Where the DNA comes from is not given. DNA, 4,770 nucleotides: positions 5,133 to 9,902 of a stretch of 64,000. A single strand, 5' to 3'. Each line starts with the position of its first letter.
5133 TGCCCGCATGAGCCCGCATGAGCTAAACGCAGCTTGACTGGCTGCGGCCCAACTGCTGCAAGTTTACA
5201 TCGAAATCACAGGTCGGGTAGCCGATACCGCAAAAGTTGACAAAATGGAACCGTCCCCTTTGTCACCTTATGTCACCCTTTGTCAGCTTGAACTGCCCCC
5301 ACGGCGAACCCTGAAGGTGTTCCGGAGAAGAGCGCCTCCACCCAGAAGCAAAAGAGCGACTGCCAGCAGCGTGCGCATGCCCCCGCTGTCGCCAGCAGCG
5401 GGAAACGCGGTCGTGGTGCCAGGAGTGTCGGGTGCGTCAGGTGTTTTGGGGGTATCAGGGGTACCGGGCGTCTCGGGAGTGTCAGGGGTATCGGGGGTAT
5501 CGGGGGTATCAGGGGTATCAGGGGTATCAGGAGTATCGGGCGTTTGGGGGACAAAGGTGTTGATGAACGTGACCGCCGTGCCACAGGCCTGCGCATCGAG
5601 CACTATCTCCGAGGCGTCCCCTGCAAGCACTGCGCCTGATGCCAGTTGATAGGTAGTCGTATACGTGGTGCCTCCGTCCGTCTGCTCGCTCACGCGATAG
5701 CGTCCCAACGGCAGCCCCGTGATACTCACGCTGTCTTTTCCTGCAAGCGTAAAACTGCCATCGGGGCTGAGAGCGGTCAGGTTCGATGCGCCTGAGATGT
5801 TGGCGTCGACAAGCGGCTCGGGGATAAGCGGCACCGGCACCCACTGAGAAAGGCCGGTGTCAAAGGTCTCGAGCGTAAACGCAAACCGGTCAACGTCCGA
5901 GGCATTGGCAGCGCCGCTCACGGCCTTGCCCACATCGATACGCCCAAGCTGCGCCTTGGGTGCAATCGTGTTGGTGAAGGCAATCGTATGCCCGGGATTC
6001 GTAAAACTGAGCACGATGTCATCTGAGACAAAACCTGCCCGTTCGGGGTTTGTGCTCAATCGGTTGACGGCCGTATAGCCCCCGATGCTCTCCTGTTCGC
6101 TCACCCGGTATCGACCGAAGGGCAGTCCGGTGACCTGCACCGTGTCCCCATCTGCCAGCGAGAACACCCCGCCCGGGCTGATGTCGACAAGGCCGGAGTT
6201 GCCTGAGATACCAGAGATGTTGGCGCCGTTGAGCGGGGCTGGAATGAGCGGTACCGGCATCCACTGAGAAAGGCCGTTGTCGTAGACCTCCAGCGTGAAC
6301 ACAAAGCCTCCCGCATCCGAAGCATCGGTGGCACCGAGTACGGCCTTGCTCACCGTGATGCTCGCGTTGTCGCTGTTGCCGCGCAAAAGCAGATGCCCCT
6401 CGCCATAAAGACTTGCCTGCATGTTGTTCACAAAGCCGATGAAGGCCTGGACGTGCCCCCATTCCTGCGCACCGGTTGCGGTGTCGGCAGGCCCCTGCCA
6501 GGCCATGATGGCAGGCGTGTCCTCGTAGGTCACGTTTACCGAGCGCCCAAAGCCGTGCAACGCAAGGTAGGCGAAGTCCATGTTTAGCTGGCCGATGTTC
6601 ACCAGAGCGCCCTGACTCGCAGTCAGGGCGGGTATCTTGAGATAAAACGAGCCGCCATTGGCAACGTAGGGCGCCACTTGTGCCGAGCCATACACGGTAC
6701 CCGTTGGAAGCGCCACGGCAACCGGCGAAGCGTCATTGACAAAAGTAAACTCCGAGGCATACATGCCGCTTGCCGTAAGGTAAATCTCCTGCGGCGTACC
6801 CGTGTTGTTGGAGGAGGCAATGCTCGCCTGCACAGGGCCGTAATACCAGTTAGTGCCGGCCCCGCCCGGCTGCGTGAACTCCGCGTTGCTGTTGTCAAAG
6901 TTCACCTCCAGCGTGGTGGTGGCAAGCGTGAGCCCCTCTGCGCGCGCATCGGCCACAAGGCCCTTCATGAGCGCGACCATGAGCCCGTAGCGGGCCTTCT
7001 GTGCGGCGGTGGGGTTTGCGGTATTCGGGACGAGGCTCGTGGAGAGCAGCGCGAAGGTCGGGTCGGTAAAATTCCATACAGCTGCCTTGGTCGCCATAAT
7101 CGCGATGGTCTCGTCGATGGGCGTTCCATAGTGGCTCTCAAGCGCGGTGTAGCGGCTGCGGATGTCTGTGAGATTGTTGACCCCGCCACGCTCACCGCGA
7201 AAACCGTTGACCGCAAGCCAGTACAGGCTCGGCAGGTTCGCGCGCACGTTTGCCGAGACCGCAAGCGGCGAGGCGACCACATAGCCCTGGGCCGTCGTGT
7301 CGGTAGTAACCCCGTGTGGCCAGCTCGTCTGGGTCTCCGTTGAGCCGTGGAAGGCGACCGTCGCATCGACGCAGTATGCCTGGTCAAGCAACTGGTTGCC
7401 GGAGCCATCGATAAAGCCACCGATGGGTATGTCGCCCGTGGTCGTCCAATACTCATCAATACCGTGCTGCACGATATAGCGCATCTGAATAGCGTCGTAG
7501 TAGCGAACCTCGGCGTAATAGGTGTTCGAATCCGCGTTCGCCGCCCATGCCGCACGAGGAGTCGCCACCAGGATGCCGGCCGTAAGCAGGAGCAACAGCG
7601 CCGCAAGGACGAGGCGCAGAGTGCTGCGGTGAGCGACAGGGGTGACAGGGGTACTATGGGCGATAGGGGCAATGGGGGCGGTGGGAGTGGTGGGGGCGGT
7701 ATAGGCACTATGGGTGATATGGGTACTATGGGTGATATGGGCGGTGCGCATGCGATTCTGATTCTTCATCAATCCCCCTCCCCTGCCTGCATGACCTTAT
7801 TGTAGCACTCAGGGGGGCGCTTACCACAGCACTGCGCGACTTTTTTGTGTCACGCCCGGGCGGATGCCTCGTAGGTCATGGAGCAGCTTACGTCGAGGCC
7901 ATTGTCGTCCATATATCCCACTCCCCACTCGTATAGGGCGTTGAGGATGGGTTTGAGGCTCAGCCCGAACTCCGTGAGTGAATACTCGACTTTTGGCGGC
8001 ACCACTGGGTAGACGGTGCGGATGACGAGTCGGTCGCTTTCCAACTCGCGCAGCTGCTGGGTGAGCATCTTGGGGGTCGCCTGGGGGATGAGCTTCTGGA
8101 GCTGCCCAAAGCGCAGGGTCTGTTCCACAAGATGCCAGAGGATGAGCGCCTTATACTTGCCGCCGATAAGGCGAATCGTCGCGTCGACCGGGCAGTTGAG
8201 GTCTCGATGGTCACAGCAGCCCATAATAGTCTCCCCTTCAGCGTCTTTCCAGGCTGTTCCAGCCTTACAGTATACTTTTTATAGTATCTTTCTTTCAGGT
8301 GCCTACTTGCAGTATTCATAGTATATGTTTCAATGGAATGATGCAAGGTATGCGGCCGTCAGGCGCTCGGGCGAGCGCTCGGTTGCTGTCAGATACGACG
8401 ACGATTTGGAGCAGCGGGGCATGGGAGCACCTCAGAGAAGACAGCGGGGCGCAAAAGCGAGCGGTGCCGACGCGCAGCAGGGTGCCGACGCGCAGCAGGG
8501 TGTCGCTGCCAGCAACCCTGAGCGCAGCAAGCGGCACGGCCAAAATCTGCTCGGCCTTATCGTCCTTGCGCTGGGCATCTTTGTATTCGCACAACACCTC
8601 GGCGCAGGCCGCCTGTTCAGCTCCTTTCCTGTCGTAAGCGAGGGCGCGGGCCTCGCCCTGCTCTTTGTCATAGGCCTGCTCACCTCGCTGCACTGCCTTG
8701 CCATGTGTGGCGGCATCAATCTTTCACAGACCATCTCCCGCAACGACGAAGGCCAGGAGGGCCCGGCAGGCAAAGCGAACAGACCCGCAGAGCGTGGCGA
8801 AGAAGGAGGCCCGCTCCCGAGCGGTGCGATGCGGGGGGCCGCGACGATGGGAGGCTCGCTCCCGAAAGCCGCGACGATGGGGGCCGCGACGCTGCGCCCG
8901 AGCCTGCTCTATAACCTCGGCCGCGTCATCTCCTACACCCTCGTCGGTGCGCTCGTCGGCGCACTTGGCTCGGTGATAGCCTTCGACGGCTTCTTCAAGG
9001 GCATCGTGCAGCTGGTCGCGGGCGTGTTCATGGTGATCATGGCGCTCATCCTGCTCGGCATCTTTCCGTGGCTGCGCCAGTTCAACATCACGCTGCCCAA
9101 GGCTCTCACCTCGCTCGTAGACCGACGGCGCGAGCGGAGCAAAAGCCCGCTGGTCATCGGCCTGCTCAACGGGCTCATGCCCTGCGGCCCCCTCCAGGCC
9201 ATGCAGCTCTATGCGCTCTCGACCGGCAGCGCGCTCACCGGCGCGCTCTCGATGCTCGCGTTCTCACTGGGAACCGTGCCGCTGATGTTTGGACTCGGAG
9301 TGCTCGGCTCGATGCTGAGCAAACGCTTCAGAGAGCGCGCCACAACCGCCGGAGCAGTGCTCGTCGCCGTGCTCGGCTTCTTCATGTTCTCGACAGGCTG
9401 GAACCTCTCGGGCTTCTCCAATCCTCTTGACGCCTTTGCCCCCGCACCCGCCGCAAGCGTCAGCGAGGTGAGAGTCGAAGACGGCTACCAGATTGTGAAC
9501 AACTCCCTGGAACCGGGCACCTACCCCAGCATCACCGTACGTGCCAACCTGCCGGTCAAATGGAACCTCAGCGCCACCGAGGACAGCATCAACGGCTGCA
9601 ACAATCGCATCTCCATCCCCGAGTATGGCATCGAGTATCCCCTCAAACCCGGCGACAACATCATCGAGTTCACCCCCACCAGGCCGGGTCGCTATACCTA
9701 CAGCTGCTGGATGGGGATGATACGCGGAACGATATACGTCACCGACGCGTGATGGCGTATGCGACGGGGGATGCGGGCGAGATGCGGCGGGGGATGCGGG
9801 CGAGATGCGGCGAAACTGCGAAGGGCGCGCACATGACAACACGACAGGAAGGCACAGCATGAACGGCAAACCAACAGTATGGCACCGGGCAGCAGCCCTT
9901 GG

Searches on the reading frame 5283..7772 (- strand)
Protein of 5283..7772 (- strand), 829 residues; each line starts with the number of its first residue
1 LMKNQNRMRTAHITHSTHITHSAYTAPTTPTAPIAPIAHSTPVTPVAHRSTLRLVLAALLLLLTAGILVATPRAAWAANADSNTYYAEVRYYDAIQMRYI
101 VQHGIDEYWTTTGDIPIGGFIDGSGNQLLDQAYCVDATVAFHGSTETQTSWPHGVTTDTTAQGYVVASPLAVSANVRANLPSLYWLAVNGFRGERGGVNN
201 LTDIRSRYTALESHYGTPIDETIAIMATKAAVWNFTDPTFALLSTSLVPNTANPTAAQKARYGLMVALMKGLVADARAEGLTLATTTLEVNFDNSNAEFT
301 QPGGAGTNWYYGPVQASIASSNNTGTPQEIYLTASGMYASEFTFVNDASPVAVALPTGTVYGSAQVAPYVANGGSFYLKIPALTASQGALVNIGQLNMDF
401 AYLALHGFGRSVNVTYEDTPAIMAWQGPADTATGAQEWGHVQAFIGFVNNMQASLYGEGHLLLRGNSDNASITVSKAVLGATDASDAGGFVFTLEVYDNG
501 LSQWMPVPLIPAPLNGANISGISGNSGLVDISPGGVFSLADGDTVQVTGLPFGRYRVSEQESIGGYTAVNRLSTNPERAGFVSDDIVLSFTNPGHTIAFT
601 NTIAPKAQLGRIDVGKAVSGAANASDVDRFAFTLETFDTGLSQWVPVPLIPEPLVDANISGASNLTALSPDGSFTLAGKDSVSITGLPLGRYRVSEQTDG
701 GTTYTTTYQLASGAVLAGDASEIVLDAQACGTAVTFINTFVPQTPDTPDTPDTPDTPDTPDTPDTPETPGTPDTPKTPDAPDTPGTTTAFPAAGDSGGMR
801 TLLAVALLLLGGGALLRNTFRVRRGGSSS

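Call 47: search_protein_families(library=pfam, proteins=[window:5283-7772:-], max_evalue=0.00001)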
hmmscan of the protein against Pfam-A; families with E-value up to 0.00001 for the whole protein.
window:5283-7772:- (829 aa): 2 families
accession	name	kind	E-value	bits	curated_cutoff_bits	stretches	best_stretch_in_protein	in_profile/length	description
PF24547.1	DUF7601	-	1.8e-15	57.9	27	1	471-592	2-114/116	Domain of unknown function (DUF7601)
PF08341.16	TED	-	6.4e-06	27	22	0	132-276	2-100/102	Thioester domain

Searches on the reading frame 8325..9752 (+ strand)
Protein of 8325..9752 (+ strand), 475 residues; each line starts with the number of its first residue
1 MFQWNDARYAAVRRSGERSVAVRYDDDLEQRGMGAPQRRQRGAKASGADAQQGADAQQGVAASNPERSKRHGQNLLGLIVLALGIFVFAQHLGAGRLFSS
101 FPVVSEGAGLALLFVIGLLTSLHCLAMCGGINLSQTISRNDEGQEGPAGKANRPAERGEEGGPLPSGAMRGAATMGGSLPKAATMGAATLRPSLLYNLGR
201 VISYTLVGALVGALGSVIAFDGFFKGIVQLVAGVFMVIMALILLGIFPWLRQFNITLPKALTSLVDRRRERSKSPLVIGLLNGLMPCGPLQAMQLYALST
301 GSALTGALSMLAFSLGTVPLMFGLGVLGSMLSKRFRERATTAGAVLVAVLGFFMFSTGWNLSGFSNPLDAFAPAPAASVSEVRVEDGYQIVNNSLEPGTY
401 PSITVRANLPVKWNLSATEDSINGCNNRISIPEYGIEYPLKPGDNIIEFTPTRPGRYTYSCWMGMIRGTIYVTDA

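Call 47: search_protein_families(library=pfam, proteins=[window:8325-9752:+], max_evalue=0.00001)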
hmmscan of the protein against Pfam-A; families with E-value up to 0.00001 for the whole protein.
window:8325-9752:+ (475 aa): 2 families
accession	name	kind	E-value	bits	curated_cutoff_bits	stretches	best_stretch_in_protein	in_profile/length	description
PF13386.12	DsbD_2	-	3.2e-47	161.4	24.9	1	113-352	2-198/199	Cytochrome C biogenesis protein transmembrane region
PF02683.22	DsbD_TM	-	1.1e-09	38.3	27.1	1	189-331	46-189/219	Cytochrome C biogenesis protein transmembrane domain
